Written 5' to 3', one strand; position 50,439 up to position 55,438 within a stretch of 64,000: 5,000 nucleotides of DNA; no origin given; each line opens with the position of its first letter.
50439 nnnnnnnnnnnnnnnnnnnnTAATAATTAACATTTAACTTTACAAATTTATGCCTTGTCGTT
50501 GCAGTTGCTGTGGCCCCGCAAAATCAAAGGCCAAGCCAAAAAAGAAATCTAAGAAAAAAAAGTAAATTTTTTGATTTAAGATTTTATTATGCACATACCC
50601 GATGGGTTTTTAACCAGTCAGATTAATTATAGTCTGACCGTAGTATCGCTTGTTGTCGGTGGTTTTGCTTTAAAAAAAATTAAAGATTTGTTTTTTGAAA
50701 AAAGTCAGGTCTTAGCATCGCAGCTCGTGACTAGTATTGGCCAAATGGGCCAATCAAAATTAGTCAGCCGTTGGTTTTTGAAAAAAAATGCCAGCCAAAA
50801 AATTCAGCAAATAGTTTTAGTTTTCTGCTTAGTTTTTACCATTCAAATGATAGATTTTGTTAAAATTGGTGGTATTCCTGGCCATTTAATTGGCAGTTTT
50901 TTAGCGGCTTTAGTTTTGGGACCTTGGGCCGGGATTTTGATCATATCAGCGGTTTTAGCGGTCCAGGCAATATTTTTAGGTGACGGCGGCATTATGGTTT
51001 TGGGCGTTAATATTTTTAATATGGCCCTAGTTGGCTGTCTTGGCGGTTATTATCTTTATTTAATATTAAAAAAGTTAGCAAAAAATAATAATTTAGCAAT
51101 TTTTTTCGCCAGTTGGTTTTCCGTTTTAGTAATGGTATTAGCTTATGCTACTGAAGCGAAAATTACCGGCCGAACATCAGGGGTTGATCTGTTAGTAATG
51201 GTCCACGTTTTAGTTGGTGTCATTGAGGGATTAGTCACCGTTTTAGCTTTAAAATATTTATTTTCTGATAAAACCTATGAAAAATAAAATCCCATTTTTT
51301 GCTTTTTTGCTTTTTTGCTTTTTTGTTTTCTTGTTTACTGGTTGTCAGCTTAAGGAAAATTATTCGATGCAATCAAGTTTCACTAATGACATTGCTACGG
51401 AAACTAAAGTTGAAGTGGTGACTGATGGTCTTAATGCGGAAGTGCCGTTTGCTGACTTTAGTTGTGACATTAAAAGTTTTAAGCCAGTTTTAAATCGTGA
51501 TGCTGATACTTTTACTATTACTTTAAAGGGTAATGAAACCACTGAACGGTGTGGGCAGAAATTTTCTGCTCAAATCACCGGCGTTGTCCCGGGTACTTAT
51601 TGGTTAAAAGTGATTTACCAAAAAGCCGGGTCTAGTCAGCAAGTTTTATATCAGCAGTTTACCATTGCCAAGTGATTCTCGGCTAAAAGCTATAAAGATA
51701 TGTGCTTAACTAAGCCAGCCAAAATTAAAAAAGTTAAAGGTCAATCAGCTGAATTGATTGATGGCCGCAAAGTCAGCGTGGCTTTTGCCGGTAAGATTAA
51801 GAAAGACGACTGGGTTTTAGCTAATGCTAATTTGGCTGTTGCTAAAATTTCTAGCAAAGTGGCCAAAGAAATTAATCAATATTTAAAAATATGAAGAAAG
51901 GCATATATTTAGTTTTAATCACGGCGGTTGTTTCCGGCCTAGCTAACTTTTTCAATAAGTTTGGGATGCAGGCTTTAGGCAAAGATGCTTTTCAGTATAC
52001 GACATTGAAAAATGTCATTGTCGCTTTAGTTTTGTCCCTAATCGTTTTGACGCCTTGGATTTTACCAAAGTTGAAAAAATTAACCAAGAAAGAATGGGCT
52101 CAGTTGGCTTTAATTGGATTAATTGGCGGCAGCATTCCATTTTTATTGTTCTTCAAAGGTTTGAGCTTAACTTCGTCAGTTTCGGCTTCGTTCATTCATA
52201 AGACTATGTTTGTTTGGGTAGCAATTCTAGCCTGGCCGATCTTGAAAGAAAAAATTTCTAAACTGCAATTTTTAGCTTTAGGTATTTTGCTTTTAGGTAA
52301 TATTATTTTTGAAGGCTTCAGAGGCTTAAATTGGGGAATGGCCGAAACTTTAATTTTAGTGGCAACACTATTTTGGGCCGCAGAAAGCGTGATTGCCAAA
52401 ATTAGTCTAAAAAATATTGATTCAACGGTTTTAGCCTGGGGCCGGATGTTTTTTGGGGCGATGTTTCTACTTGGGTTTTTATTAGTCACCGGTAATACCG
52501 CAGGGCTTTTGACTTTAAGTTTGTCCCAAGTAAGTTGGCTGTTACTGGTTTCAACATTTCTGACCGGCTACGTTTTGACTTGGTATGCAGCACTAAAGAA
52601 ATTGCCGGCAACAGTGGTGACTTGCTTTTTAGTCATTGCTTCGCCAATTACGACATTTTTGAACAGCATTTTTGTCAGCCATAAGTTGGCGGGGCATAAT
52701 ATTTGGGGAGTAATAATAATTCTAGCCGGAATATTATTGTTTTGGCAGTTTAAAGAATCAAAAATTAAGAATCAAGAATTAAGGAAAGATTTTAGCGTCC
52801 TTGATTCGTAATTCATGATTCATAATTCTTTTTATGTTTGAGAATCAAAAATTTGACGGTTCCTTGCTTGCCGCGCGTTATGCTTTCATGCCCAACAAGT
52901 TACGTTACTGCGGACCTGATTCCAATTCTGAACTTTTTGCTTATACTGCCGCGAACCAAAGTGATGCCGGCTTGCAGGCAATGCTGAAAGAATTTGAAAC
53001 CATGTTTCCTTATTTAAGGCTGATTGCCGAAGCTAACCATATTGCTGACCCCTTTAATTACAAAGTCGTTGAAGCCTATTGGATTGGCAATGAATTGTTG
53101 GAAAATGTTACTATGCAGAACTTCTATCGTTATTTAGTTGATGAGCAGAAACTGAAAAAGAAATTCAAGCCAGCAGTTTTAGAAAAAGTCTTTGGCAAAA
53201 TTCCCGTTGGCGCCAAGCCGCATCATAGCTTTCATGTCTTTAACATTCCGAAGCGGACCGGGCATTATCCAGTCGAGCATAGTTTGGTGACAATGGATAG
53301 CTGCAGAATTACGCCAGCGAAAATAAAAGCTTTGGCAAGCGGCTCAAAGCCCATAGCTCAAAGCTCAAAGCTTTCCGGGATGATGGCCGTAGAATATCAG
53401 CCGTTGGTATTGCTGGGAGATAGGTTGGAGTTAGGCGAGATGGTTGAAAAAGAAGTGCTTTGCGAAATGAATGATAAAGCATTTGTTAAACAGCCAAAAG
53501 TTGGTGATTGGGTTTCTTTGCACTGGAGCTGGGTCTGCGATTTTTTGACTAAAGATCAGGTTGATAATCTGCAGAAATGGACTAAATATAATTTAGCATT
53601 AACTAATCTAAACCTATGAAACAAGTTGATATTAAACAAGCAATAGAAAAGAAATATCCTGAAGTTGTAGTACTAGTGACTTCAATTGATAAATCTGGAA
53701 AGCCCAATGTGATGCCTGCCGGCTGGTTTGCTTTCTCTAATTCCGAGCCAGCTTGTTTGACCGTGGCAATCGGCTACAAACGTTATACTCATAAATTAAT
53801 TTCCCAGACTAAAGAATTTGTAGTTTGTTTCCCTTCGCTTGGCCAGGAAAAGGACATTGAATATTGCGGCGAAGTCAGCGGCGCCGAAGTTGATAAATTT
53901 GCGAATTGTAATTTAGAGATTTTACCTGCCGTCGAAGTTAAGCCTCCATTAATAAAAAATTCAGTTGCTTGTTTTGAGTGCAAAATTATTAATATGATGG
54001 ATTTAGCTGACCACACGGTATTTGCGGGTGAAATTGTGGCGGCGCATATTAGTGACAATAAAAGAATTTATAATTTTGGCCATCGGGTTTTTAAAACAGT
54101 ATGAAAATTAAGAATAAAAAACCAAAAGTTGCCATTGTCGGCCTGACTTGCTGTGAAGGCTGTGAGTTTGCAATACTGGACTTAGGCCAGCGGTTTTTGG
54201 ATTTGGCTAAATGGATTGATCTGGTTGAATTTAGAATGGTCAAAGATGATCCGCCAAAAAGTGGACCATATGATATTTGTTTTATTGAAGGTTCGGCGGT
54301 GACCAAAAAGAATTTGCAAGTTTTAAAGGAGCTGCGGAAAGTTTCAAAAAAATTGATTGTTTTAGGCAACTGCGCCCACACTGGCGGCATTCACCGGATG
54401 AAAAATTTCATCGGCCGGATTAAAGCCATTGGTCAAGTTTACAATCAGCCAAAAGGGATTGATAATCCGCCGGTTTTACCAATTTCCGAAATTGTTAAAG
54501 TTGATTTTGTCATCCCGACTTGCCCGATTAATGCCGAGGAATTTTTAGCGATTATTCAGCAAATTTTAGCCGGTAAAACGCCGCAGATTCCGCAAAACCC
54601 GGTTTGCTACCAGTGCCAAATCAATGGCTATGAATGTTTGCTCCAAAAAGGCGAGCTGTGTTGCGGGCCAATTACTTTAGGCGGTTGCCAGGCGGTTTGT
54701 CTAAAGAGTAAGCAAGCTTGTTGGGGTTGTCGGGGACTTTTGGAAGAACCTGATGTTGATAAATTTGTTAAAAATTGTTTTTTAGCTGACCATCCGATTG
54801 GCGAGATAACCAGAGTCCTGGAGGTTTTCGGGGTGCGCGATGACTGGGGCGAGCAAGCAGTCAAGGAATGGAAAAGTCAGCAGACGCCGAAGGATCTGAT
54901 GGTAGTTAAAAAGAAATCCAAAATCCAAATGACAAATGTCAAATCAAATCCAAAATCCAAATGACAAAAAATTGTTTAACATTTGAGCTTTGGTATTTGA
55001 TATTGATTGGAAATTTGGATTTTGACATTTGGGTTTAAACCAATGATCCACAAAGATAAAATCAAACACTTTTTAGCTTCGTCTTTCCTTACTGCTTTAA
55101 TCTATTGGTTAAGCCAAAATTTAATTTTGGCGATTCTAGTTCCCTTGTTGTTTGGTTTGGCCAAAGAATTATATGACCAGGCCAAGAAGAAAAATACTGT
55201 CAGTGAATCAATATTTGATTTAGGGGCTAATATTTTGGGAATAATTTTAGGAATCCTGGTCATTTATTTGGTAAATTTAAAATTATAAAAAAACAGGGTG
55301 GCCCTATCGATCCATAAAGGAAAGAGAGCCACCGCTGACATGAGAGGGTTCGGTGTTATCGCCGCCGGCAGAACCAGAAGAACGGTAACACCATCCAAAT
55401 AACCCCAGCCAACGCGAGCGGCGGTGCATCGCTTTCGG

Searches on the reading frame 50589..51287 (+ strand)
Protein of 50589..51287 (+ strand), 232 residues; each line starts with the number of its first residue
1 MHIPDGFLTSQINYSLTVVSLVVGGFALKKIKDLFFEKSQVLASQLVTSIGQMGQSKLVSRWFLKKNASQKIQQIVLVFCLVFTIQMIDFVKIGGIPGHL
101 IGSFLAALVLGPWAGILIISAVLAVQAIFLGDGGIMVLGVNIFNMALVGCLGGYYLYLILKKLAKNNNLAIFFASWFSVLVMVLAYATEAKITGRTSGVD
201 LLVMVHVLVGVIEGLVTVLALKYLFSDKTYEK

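Call 20: search_protein_families(library=pfam, proteins=[window:50589-51287:+], max_evalue=0.001)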
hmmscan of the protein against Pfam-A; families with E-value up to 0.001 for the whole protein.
window:50589-51287:+ (232 aa): 1 family
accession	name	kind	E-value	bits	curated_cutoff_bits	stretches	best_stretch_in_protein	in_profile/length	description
PF01891.21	CbiM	-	1.8e-43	149.2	23.1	1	64-225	30-199/205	Cobalt uptake substrate-specific transmembrane region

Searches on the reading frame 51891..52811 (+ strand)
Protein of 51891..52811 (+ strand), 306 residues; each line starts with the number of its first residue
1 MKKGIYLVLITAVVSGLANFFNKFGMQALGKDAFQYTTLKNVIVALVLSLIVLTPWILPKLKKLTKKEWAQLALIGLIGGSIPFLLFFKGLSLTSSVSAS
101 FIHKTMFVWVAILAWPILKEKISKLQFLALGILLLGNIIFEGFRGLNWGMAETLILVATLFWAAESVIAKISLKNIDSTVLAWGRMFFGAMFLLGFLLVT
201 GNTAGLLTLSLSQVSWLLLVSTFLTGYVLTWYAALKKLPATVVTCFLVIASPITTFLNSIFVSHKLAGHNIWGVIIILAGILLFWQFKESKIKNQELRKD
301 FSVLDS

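Call 20: search_protein_families(library=pfam, proteins=[window:51891-52811:+], max_evalue=0.001)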
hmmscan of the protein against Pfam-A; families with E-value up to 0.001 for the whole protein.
window:51891-52811:+ (306 aa): 1 family
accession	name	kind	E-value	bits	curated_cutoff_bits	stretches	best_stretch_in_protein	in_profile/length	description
PF00892.27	EamA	-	1.8e-33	116.1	28.2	2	3-139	2-132/135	EamA-like transporter family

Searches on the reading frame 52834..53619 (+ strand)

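Call 20: search_protein_families(library=pfam, proteins=[window:52834-53619:+], max_evalue=0.001)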
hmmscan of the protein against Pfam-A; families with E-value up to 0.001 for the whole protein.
window:52834-53619:+ (261 aa): 1 family
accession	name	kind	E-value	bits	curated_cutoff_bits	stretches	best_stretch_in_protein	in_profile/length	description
PF19927.4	DUF6390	-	1.4e-57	195.5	25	1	7-259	3-239/244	Family of unknown function (DUF6390)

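Call 66: search_protein_families(library=ncbifam, proteins=[window:52834-53619:+], max_evalue=1)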
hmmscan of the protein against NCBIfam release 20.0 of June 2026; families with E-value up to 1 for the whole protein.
window:52834-53619:+ (261 aa): 0 families

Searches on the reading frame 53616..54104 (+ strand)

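Call 20: search_protein_families(library=pfam, proteins=[window:53616-54104:+], max_evalue=0.001)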
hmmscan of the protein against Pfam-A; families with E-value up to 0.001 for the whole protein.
window:53616-54104:+ (162 aa): 1 family
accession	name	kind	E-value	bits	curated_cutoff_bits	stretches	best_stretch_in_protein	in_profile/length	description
PF01613.24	Flavin_Reduct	-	8.7e-32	110.8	27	1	13-159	3-149/153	Flavin reductase like domain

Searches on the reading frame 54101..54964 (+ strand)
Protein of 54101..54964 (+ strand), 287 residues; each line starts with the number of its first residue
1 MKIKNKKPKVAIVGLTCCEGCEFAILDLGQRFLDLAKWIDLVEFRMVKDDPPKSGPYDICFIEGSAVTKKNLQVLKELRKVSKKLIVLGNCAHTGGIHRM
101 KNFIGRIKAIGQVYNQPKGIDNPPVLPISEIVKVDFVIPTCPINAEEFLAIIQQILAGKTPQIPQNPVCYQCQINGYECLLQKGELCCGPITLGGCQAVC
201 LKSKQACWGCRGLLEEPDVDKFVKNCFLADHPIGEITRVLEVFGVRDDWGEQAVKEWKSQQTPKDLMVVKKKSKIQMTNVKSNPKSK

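Call 20: search_protein_families(library=pfam, proteins=[window:54101-54964:+], max_evalue=0.001)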
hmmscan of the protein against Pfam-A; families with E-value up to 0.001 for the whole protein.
window:54101-54964:+ (287 aa): 1 family
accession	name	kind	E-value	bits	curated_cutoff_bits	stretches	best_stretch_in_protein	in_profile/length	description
PF01058.29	Oxidored_q6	-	6.9e-22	78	27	1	18-154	1-127/128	NADH ubiquinone oxidoreductase, 20 Kd subunit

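Call 66: search_protein_families(library=ncbifam, proteins=[window:54101-54964:+], max_evalue=1)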
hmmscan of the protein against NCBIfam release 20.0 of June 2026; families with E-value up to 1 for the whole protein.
window:54101-54964:+ (287 aa): 9 families
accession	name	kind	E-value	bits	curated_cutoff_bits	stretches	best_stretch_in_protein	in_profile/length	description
NF040831.1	sulfhyd_ShyD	equivalog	1e-43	149.7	460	1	9-216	2-209/240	NAD(P)-dependent hydrogenase/sulfhydrogenase 2 subunit delta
NF040836.1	sulfhyd_HydD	equivalog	1.5e-35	122.6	500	1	4-215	2-214/261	NADPH-dependent hydrogenase/sulfhydrogenase 1 subunit delta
NF045875.1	F420_non_VhuG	exception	4.4e-24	85.2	450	2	6-173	3-181/286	F420-non-reducing hydrogenase subunit VhuG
TIGR03294.1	FrhG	equivalog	1.4e-14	54.4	245.5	1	8-161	2-146/228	coenzyme F420 hydrogenase subunit gamma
TIGR01957.1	nuoB_fam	subfamily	0.001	19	142.7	1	43-149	45-132/145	NADH-quinone oxidoreductase subunit B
NF005012.1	PRK06411.1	subfamily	0.0015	18.1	116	1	40-102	59-122/166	NADH-quinone oxidoreductase subunit NuoB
NF011391.0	PRK14816.1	equivalog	0.0018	17.9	283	1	16-149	61-167/196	NADH-quinone oxidoreductase subunit B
NF011390.0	PRK14815.1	equivalog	0.03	13.6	281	1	58-107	75-126/183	NADH dehydrogenase subunit B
NF011395.0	PRK14820.1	equivalog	0.1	12.3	263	0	127-153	125-151/180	NADH-quinone oxidoreductase subunit B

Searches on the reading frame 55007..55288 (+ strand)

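Call 20: search_protein_families(library=pfam, proteins=[window:55007-55288:+], max_evalue=0.001)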
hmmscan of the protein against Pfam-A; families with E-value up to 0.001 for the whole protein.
window:55007-55288:+ (93 aa): 0 families

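Call 66: search_protein_families(library=ncbifam, proteins=[window:55007-55288:+], max_evalue=1)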
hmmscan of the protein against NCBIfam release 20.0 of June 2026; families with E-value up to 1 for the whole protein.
window:55007-55288:+ (93 aa): 2 families
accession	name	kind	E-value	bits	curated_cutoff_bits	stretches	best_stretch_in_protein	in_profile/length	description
NF008028.1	PRK10759.1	equivalog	3.2e-06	27.3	117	1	16-86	26-102/106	YfiM family lipoprotein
NF045951.1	MAG0110_fam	subfamily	0.0023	17.2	98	1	16-89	3-75/237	MAG0110 family membrane protein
